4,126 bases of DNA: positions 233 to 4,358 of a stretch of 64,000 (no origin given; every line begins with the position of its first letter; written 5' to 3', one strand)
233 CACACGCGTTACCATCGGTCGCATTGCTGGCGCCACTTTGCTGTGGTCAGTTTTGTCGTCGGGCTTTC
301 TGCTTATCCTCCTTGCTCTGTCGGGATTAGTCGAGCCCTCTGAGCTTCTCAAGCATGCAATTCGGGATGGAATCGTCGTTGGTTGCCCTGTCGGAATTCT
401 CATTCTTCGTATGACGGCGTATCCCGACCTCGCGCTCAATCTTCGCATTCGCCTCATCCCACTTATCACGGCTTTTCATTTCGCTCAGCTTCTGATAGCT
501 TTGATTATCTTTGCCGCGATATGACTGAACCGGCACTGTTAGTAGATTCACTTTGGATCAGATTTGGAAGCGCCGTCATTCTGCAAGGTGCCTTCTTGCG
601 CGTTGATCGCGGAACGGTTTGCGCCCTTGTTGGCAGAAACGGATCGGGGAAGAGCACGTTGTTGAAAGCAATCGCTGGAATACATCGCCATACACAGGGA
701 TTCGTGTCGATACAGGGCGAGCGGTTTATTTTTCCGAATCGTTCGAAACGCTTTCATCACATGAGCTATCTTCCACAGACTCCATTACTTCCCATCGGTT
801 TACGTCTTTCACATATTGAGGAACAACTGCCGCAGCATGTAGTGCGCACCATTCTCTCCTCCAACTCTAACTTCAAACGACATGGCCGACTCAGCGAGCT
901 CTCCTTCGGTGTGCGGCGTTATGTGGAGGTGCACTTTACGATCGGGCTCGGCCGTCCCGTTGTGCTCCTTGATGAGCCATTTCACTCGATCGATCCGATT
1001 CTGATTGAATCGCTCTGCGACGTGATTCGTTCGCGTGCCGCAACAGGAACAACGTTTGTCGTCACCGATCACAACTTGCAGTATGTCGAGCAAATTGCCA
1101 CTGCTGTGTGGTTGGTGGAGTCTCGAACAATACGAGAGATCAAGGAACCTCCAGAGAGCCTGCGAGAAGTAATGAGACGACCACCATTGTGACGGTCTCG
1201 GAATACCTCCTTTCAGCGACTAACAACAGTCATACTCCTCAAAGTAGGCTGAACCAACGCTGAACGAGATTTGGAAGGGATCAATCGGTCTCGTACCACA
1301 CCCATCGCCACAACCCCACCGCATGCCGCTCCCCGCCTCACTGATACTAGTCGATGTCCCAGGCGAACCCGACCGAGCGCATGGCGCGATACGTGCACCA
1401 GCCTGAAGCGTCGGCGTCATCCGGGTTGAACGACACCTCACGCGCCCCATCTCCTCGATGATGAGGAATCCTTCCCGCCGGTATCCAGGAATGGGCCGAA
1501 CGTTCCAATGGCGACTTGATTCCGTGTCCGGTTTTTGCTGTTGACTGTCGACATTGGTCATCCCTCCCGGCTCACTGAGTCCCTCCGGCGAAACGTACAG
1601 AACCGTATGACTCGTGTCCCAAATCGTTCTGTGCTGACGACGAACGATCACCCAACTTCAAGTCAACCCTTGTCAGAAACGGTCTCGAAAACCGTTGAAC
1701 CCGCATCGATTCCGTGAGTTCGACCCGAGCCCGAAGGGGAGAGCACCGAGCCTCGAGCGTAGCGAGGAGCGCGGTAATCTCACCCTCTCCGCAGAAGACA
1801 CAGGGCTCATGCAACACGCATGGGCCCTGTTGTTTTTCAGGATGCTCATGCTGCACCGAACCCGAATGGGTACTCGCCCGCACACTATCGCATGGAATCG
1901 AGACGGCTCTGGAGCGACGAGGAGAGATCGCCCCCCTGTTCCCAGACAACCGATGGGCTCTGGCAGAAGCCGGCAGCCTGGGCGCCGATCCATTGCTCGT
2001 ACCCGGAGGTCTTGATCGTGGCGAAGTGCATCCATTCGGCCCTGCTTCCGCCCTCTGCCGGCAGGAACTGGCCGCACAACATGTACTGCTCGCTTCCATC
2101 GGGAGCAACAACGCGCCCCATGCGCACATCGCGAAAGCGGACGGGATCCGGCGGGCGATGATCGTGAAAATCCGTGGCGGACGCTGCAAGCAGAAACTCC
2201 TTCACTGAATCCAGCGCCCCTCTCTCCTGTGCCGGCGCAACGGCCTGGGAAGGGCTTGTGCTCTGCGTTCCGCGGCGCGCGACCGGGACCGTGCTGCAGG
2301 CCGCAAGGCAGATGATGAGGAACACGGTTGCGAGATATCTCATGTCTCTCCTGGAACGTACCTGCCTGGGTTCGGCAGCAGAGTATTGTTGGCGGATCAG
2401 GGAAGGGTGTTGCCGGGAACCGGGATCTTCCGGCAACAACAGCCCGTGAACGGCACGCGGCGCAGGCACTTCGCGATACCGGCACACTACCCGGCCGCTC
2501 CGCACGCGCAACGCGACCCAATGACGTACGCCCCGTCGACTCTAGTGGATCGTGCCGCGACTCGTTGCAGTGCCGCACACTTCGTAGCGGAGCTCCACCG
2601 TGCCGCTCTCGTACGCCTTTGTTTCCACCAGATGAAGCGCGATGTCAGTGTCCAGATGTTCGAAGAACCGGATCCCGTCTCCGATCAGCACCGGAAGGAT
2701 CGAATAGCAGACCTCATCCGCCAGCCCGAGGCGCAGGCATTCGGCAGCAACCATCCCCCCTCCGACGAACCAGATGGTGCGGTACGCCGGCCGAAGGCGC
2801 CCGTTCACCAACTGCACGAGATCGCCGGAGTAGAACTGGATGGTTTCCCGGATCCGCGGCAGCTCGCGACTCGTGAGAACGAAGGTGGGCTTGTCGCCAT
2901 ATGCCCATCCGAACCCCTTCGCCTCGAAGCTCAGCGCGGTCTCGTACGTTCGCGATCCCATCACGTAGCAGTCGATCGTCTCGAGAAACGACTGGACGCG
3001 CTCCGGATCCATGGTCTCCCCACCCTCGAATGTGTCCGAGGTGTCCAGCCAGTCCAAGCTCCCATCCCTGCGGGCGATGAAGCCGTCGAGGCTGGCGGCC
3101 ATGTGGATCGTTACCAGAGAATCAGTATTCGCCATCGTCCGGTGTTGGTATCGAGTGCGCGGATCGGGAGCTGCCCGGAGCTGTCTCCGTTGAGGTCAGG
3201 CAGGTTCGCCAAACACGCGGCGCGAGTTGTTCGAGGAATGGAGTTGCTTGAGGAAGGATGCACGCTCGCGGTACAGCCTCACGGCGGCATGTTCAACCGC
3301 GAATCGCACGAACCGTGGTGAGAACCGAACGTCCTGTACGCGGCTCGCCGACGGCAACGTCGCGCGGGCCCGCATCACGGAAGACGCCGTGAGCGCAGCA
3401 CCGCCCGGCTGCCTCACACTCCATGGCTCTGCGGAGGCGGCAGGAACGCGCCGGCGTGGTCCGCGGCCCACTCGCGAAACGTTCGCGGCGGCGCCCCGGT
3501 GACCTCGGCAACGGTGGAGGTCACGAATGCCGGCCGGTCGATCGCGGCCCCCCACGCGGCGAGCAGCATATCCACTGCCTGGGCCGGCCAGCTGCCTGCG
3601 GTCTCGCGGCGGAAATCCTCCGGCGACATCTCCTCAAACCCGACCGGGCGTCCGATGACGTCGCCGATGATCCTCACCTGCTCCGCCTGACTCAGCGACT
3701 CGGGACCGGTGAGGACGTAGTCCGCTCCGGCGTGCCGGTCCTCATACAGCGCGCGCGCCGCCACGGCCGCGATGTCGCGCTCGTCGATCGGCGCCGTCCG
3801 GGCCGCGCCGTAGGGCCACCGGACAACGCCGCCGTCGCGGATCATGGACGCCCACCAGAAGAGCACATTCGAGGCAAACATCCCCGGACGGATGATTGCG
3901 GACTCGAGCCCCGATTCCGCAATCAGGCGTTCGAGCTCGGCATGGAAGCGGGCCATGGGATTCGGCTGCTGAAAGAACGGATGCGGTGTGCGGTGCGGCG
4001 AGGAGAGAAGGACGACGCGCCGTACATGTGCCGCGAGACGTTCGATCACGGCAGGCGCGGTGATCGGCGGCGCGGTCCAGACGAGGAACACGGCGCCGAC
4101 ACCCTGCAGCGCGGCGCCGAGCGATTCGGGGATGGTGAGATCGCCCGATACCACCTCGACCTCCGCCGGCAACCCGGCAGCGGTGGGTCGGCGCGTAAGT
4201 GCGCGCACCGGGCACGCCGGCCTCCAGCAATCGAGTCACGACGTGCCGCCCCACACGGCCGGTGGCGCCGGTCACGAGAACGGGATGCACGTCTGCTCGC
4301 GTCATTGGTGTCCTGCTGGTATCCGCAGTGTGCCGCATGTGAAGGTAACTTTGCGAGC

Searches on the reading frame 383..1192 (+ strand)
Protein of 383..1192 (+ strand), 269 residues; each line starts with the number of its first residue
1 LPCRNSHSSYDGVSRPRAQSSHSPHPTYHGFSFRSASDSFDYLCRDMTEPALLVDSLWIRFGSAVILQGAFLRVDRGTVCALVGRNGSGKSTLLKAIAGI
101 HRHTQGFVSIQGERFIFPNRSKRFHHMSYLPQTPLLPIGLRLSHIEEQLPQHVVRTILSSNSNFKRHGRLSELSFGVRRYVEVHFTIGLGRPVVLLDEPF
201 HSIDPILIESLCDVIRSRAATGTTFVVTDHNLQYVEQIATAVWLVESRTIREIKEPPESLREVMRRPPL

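Call 9: search_protein_families(library=pfam, proteins=[window:383-1192:+], max_evalue=0.01)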
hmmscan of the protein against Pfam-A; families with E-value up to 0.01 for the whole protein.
window:383-1192:+ (269 aa): 11 families
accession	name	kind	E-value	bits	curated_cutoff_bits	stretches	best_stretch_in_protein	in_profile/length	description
PF00005.33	ABC_tran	-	2e-18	67.8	25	1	70-200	4-136/137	ABC transporter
PF13304.12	AAA_21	-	2.6e-13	51.1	27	2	81-122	3-54/304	AAA domain, putative AbiEii toxin, Type IV TA system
PF02463.25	SMC_N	-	3.6e-05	23.7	40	1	79-98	26-45/220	RecF/RecN/SMC N terminal domain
PF13555.12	AAA_29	-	4.9e-05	23.4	27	1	72-98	17-43/61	P-loop containing region of AAA domain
PF13191.12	AAA_16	-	0.00016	22.7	32.6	1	67-199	12-104/167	AAA ATPase domain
PF25199.1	nSTAND_NTPase5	-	0.001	19.3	34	1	70-98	31-62/145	Novel STAND NTPase 5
PF13476.12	AAA_23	-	0.0025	18.9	27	1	81-98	23-40/201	AAA domain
PF05729.18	NACHT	-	0.0035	17.6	26.7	1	79-107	2-30/167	NACHT domain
PF09818.15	ABC_ATPase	-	0.0061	16.1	23.2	0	74-106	77-109/283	P-loop domain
PF13175.12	AAA_15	-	0.0064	16.6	32.1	1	81-98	27-44/374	AAA ATPase domain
PF13401.12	AAA_22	-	0.0093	16.7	27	0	77-198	5-92/130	AAA domain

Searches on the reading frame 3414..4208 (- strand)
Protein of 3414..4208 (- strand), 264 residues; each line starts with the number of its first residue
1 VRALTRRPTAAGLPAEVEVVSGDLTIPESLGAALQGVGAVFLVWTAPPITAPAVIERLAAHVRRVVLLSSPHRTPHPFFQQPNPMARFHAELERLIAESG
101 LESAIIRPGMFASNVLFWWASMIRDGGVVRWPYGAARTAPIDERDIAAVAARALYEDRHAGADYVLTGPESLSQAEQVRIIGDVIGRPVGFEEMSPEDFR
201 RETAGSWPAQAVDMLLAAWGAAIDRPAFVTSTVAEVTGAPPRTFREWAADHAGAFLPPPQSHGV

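Call 9: search_protein_families(library=pfam, proteins=[window:3414-4208:-], max_evalue=0.01)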
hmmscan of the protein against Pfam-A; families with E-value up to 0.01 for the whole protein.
window:3414-4208:- (264 aa): 2 families
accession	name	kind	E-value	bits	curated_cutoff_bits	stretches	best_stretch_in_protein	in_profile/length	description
PF13460.12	NAD_binding_10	-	7.5e-12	45.9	27.2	1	2-114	23-149/184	NAD(P)H-binding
PF05368.20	NmrA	-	1.6e-08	35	27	1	15-201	48-250/298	NmrA-like family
